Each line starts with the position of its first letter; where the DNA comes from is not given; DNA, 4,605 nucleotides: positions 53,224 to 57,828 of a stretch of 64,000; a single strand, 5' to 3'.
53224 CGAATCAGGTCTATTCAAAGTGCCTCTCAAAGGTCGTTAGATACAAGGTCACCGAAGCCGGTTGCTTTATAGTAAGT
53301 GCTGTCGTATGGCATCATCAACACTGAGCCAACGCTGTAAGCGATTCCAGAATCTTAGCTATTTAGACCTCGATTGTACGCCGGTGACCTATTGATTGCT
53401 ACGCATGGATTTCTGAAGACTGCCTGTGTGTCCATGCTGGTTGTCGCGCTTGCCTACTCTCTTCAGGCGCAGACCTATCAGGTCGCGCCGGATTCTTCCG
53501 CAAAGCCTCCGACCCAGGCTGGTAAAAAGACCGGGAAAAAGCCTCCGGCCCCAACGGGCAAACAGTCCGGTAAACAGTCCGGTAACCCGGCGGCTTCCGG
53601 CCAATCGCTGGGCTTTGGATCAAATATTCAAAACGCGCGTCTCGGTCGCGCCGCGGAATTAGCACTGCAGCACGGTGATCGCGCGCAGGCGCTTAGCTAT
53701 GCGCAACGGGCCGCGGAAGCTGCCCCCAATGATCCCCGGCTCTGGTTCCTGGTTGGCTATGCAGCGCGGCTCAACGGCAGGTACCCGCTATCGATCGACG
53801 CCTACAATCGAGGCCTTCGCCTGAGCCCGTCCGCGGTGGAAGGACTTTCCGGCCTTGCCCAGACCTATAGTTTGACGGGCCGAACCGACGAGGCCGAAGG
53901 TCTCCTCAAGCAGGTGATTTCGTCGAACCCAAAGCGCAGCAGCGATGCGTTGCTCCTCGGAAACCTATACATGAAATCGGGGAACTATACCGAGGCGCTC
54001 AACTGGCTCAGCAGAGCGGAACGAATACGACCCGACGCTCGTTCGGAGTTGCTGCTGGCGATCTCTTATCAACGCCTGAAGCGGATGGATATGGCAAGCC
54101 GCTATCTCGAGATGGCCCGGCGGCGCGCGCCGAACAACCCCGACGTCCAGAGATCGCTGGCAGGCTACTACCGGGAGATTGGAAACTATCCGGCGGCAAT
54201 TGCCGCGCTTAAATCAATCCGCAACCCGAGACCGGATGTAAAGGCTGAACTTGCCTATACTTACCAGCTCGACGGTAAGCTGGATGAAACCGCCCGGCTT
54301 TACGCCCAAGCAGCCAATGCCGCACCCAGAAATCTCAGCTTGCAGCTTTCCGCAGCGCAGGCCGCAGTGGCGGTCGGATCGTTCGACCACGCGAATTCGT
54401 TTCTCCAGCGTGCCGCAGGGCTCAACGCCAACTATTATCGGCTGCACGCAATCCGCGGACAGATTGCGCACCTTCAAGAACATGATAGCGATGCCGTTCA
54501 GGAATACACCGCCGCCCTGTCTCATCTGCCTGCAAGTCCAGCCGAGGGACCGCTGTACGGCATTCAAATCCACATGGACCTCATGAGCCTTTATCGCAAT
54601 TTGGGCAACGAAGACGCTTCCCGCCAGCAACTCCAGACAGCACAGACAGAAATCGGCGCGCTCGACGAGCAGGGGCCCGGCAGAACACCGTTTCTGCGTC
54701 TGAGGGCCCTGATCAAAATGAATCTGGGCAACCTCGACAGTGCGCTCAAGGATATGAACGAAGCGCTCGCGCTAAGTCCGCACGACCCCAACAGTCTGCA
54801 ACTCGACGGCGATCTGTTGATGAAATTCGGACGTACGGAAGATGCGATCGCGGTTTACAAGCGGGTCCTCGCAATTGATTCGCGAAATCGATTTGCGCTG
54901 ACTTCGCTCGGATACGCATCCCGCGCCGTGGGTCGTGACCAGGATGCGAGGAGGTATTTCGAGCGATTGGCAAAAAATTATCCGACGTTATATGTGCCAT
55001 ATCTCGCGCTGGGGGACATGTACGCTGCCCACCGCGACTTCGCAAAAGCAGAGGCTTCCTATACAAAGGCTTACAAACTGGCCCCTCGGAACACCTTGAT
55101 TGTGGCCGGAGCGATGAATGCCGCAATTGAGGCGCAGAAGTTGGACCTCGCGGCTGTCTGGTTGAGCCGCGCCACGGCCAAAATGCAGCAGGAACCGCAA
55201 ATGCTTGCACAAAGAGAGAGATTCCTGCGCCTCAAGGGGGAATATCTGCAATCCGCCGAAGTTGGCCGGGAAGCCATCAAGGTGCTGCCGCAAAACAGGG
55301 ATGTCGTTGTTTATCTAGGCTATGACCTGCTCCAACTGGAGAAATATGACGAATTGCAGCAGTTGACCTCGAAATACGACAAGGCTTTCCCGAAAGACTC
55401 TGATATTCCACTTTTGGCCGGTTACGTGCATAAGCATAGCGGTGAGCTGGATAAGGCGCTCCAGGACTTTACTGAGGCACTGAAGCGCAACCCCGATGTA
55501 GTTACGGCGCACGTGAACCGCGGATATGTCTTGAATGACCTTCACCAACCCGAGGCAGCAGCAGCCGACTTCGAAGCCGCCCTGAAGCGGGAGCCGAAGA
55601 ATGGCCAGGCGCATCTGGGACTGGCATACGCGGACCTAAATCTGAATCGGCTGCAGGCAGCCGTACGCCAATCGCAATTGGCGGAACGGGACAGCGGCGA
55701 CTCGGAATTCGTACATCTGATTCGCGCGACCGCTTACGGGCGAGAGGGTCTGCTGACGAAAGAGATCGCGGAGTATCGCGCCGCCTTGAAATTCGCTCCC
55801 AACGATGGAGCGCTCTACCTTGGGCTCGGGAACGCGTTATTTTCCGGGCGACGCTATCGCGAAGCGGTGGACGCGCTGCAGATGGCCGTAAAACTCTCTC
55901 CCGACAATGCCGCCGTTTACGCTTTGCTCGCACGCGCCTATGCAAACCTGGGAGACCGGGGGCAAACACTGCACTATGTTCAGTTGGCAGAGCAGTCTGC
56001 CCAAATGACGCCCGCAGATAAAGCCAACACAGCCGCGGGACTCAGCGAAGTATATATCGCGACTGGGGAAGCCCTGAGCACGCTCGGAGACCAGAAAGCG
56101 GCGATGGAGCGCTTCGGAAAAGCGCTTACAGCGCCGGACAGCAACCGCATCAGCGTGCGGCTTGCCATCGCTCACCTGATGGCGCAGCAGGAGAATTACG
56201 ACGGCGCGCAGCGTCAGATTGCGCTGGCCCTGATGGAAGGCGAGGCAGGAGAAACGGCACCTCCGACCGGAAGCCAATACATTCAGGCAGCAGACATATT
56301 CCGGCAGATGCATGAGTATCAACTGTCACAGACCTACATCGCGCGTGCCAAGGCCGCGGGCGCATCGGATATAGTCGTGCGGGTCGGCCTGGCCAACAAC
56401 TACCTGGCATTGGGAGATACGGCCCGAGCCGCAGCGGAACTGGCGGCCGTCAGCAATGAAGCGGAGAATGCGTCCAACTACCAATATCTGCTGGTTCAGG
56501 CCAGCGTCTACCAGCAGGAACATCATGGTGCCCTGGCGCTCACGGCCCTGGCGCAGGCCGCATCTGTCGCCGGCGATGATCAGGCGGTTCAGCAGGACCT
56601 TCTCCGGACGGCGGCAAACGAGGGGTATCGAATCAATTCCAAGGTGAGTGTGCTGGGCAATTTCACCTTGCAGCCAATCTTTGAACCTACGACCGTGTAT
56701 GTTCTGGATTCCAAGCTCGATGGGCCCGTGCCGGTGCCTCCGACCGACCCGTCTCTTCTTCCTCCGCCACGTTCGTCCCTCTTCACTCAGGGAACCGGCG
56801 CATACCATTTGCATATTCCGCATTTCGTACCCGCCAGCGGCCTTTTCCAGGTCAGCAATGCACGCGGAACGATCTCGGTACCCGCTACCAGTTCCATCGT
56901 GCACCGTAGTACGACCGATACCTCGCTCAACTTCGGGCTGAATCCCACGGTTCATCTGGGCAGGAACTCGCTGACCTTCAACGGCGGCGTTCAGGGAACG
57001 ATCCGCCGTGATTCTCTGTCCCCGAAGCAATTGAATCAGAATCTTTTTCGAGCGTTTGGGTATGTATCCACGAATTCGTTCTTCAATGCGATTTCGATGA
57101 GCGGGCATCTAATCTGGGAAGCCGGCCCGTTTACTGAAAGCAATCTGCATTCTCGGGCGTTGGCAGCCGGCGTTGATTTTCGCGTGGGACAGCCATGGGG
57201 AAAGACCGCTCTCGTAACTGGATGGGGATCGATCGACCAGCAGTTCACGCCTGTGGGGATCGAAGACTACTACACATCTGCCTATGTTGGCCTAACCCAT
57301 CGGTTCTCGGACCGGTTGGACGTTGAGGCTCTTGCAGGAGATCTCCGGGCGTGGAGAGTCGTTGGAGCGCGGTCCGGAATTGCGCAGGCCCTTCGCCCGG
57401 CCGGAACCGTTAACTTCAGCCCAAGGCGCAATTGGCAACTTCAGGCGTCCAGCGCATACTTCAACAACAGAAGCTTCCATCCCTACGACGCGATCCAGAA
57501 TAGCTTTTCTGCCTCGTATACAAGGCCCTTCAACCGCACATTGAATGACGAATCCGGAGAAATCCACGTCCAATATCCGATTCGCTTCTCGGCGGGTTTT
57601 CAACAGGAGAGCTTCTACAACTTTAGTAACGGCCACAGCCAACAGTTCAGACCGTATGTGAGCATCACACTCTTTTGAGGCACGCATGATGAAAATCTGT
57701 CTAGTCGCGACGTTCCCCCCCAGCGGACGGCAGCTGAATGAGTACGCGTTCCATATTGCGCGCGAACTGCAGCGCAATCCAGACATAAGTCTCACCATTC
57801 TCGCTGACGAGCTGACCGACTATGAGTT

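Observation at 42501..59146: Non-canonical envelope-polysaccharide/glycosylation locus with Pel-like logic but a different parts list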

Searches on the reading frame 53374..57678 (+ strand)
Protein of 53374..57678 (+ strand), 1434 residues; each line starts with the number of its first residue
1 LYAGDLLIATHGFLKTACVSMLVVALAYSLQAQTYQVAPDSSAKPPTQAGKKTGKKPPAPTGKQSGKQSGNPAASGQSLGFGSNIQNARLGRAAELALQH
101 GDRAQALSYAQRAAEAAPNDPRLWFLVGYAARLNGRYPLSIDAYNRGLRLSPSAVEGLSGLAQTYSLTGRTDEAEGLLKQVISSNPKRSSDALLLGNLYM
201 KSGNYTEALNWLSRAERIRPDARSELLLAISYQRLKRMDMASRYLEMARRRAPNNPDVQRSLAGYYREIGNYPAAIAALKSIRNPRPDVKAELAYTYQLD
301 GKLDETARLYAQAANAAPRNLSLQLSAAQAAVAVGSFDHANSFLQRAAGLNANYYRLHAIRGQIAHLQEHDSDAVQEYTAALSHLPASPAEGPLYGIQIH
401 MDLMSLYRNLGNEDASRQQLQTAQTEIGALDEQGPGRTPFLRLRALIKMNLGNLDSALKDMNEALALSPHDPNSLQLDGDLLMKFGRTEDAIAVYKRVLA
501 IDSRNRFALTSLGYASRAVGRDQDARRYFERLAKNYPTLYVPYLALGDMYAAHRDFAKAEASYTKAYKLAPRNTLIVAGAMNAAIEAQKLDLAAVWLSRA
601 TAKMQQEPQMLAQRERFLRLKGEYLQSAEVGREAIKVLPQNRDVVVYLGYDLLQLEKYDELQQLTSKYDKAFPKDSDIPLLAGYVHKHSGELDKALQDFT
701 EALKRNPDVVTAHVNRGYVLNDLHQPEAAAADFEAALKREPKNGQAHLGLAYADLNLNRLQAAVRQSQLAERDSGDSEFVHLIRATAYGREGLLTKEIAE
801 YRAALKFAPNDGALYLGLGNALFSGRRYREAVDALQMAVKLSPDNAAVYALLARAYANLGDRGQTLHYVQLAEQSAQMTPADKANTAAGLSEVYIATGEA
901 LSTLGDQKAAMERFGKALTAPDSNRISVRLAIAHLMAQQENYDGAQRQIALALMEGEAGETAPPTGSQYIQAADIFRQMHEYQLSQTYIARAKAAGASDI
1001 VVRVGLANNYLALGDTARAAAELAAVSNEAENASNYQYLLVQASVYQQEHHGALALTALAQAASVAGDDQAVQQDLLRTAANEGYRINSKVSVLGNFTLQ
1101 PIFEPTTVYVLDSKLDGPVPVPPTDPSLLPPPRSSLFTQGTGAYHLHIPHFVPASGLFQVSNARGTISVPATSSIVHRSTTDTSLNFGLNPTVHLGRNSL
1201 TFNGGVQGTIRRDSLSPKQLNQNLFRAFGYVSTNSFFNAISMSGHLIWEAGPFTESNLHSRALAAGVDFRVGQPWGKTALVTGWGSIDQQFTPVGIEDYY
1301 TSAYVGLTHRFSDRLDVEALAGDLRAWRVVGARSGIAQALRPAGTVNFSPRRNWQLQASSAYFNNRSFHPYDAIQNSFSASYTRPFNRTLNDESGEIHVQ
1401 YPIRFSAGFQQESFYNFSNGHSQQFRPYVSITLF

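Call 4: search_protein_families(library=pfam, proteins=[window:53374-57678:+], max_evalue=0.01)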
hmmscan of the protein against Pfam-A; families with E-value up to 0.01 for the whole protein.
window:53374-57678:+ (1434 aa): 26 families (the best 25 are shown)
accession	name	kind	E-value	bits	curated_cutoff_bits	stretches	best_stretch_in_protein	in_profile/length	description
PF14559.12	TPR_19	-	1.7e-45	153.6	25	9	169-228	5-65/68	Tetratricopeptide repeat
PF07719.23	TPR_2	-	7.4e-44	144.7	27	5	194-221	6-33/34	Tetratricopeptide repeat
PF13432.12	TPR_16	-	1.1e-40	138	32.7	7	93-154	3-64/65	Tetratricopeptide repeat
PF00515.34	TPR_1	-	2.5e-40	135.1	27.8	4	814-845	3-34/34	Tetratricopeptide repeat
PF13428.12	TPR_14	-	1.3e-39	130.9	23.5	2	813-855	2-44/44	Tetratricopeptide repeat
PF13414.12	TPR_11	-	1.5e-36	124.3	26.8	5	819-860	1-42/42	TPR repeat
PF13181.12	TPR_8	-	8e-36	119.6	25.7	0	194-221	6-33/34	Tetratricopeptide repeat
PF13431.12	TPR_17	-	6.5e-29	98.2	24.4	0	835-861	2-28/34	Tetratricopeptide repeat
PF23914.1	TPR_CcmH_CycH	-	8.9e-22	78.1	42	4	116-209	45-141/158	Cytochrome c-type biogenesis protein H TPR domain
PF13424.12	TPR_12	-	9.5e-20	71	30.1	2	223-280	4-69/77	Tetratricopeptide repeat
PF13429.12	TPR_15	-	6.2e-19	68.9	26.2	4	758-877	127-245/280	Tetratricopeptide repeat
PF12895.13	ANAPC3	-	6.5e-16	58.8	27.2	1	169-246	3-80/82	Anaphase-promoting complex, cyclosome, subunit 3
PF13176.12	TPR_7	-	1.4e-14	53.3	27.9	0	158-185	2-29/36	Tetratricopeptide repeat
PF13371.12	TPR_9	-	3.8e-12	46.5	35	2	686-747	5-66/73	Tetratricopeptide repeat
PF25062.1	ARM_TT21_N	-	1.4e-11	45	40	0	105-288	12-200/222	Tetratricopeptide repeat protein 21 N-terminal ARM repeat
PF25058.1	ARM_TT21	-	8.5e-06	26.2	27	0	1035-1074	6-45/155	Tetratricopeptide repeat protein 21 ARM repeat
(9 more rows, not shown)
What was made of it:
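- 53374..57678 (+): 1434-aa outer-membrane exporter candidate. It has an N-terminal signal-like hydrophobic segment and TPR repeats reaching at least residue 1074. The C-terminal roughly 16-strand beta-barrel is encoded at 56596-57678 and ends ...ITLF. Many TPR families match (call 4).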

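Call 7: search_protein_families(library=ncbifam, proteins=[window:53374-57678:+], max_evalue=0.01)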
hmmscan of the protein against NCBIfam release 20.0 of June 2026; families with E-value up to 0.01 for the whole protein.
window:53374-57678:+ (1434 aa): 28 families (the best 25 are shown)
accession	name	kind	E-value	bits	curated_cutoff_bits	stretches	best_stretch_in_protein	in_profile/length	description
TIGR02917.1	PEP_TPR_lipo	equivalog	9.8e-58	195.8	312.2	5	633-868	422-657/899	XrtA/PEP-CTERM system TPR-repeat protein PrsT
NF040959.1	MamA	equivalog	1e-39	136.1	200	3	162-280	44-163/204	magnetosome protein MamA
TIGR02521.1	type_IV_pilW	equivalog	7.9e-30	104.1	154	3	449-626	42-221/234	type IV pilus biogenesis/stability protein PilW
TIGR03939.1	PGA_TPR_OMP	equivalog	4.1e-25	88.1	366.65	4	619-733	97-211/800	poly-beta-1,6 N-acetyl-D-glucosamine export porin PgaA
NF033920.0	C39_PA2778_fam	equivalog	7.2e-25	87.9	150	5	790-874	168-252/255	PA2778 family cysteine peptidase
TIGR02552.1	LcrH_SycD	equivalog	4.8e-23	81.4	104.8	3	151-257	14-121/136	SycD/LcrH family type III secretion system chaperone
NF052415.1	T3SS_chap_SctY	equivalog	8.2e-22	77.7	70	1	722-792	18-91/106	type III secretion apparatus assembly chaperone SctY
TIGR00540.1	TPR_hemY_coli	hypoth_equivalog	2.1e-16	59.7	142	2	777-865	294-378/385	heme biosynthesis-associated TPR protein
TIGR00990.1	3a0801s09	subfamily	1.1e-13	50.7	757.25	3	683-847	338-502/615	mitochondrial import receptor subunit TOM70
NF033762.1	social_mot_Tgl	equivalog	1.2e-13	51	225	2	450-552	43-145/252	social motility TPR repeat lipoprotein Tgl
NF008757.0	PRK11788.1-5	equivalog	9.8e-13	48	363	1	161-295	186-321/388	lipopolysaccharide assembly protein LapB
NF047371.1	FlcA_CTERM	equivalog_domain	1e-11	44.1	300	1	300-500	326-535/646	periplasmic flagellar collar protein FlcA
NF002725.1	PRK02603.1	equivalog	1.5e-10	41.3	143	0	98-218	46-167/173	photosystem I assembly protein Ycf3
NF047507.1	TPR_BatC_Lepto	exception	2e-10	40.5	175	0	653-758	35-144/214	TPR repeat-containing protein BatC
NF008756.0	PRK11788.1-4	equivalog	7.8e-10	38.3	474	1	162-271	187-297/389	lipopolysaccharide assembly protein LapB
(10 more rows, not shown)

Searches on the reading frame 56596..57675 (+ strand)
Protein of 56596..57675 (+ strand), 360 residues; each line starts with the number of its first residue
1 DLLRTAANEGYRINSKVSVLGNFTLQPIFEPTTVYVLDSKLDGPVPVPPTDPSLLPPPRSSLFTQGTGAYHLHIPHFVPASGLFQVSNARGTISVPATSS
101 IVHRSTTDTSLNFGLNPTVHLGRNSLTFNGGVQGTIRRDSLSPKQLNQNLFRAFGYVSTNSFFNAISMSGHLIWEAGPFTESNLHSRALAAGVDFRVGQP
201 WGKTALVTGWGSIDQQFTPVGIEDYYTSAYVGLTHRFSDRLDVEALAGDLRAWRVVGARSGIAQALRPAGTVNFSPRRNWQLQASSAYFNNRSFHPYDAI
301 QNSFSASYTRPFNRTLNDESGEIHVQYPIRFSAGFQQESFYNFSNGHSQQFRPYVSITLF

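Call 19: find_homologous_proteins(query=window:56596-57675:+)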
Query window:56596-57675:+ (360 aa): 342 proteins with E <= 0.001 among 3102 candidates; the best 120 are listed.
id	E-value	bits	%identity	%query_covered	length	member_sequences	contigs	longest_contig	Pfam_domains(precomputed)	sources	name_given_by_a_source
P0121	9.2e-173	593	73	99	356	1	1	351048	-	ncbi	-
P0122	1.4e-166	572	69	100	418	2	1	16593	-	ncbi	ncbi:MAG: tetratricopeptide repeat protein, partial [Acidobacteriaceae bacterium]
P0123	3.9e-164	564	68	100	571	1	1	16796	-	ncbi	ncbi:MAG: hypothetical protein WBD10_15825, partial [Acidobacteriaceae bacterium]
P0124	5.6e-164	564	70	100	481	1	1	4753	PF14559.13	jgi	jgi:hypothetical protein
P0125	5.7e-161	554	66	100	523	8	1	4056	PF14559.13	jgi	jgi:tetratricopeptide (TPR) repeat protein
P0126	3.6e-159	548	71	95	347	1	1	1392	-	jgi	jgi:hypothetical protein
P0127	2.8e-158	545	68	100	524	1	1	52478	PF14559.13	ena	-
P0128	5.0e-158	544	70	95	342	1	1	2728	-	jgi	jgi:hypothetical protein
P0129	5.1e-157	541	66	100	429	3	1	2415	-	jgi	jgi:hypothetical protein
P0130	1.1e-156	540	68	100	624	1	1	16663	PF14559.13,PF13428.13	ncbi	ncbi:MAG TPA: tetratricopeptide repeat protein, partial [Terriglobales bacterium]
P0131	5.1e-156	537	70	93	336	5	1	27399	-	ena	-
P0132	1.0e-155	536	64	100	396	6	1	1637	-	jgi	jgi:hypothetical protein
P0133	8.2e-155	533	66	100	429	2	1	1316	-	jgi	jgi:hypothetical protein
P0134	1.6e-154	533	65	100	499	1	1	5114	PF14559.13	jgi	-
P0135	4.7e-154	531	65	100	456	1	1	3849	-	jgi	jgi:hypothetical protein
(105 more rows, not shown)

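Call 24: search_protein_families(library=pfam, proteins=[window:56596-57675:+], max_evalue=10)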
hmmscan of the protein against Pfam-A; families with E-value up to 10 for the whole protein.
window:56596-57675:+ (360 aa): 0 families

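Call 27: predict_structure(alignment_id=A1)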
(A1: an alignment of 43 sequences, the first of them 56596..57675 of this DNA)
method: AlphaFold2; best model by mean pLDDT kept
length: 360 residues; sequences in the alignment: 43
mean_pLDDT: 86.4   pTM: 0.79
mean pLDDT of the five models: 86.4, 85.8, 85.0, 84.0, 80.2
residues with pLDDT >= 90: 173; 70-90: 157; 50-70: 29; < 50: 1
segments of 3 or more residues with pLDDT < 50: none
pLDDT, mean of each block of 10 residues (from residue 1): 58 79 91 88 81 78 89 77 88 63 83 87 84 91 79 91 82 95 92 88 89 93 94 94 96 92 95 95 96 87 96 78 83 94 73 90
secondary structure, 60 per line:
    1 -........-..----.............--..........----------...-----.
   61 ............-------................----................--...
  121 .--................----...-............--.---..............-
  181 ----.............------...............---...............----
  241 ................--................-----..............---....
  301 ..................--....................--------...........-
elements in order: H2-9 E17-29 H32-41 E60-72 E80-95 E100-115 E118-121 E124-139 E148-159 E166-179 E185-197 E204-218 E222-236 E241-256 E259-274 E280-293 E297-318 E321-340 E349-359
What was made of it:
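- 53374..57678 (+): AF2 model of residues 1075-1434: pLDDT 86.4, pTM 0.79, about 16 antiparallel strands (call 27).
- On Pel system: AF2 gives a roughly 16-strand barrel at pLDDT 86 (call 27).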

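Call 31: fold_search(model_id=the predicted structure, library=pdb)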
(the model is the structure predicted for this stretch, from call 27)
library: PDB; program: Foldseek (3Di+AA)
matches with E <= 10: 770; with E <= 0.001: 126
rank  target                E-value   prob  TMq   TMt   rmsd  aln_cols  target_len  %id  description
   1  2iwv_A                3.7e-06  1.00  0.44  0.54   8.3       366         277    8  Structure of the monomeric outer membrane porin OmpG in the open and closed conformation (released 2006-08-14)
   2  8pz4                  7.5e-06  1.00  0.44  0.36  11.4       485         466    7  Structure of alginate transporter, AlgE, solved at wavelength 2.755 A (released 2023-10-25)
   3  5mdq_A                8.7e-06  1.00  0.45  0.46  11.7       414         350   10  Crystal structure of outer membrane expressed Chitoporin VhChip from Vibrio harveyi (released 2017-12-20)
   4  5mdo_A                1.3e-05  1.00  0.43  0.45  11.5       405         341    9  Crystal structure of in vitro folded Chitoporin VhChip from Vibrio harveyi (crystal form I) (released 2017-12-20)
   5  4y25                  1.5e-05  1.00  0.53  0.64   6.9       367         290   10  Bacterial polysaccharide outer membrane secretin (released 2016-03-16)
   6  3rbh_D                2.0e-05  1.00  0.43  0.39  11.1       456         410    9  Structure of alginate export protein AlgE from Pseudomonas aeruginosa (released 2011-07-27)
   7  1nqg                  2.0e-05  1.00  0.40  0.28  16.6       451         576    9  OUTER MEMBRANE COBALAMIN TRANSPORTER (BTUB) FROM E. COLI, WITH BOUND CALCIUM (released 2003-04-29)
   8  6z37                  2.5e-05  1.00  0.35  0.31  15.8       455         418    9  TodX monoaromatic hydrocarbon channel deltaS2 mutant (released 2020-11-04)
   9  1oh2_Q                2.6e-05  1.00  0.39  0.35  12.6       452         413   10  Sucrose-Specific Porin, with Bound Sucrose Molecules (released 2003-05-29)
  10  8q2o                  2.9e-05  1.00  0.41  0.34  11.1       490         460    8  Structure of alginate transporter AlgE from P. aeruginosa PAO1 by using Se-MAG for the the lipid cubic phase crystalliza (released 2024-05-15)
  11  3fyx                  2.9e-05  1.00  0.35  0.36  15.3       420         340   10  The Structure of OmpF porin with a synthetic dibenzo-18-crown-6 as modulator (released 2009-06-30)
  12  8rqp                  3.0e-05  1.00  0.41  0.34  11.8       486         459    8  In meso structure of the alginate exporter, AlgE, from Pseudomonas aeruginosa in 7.10 monoacylglycerol (released 2024-04-03)
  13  3rbh_C                3.4e-05  1.00  0.43  0.39  11.1       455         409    9  Structure of alginate export protein AlgE from Pseudomonas aeruginosa (released 2011-07-27)
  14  1a0t_P                3.7e-05  1.00  0.35  0.31  18.0       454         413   10  SUCROSE-SPECIFIC PORIN, WITH BOUND SUCROSE MOLECULES (released 1998-03-18)
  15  4azl_B                3.9e-05  1.00  0.46  0.40  10.3       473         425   10  In meso structure of alginate transporter, AlgE, from Pseudomoas aeruginosa, PAO1, crystal form 2. (released 2013-07-03)
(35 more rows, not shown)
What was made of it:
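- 53374..57678 (+): The best TM-score is the PgaA porin 4y25 (0.53/0.64), with many AlgE hits (call 31).
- On Pel system: Foldseek matches outer-membrane porins, with PgaA best by TM-score (call 31).
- Closest known: PgaA, AlgK/AlgE, BcsC and NfrA: TPR + beta-barrel exporters of synthase-dependent systems. Same: The best fold match by TM-score is the PgaA porin (TM 0.53/0.64), with many AlgE hits (call 31).
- Calls 27 and 31. The barrel is PgaA/AlgE-like (call 31). The barrel matches polysaccharide porins best by TM-score (call 31).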
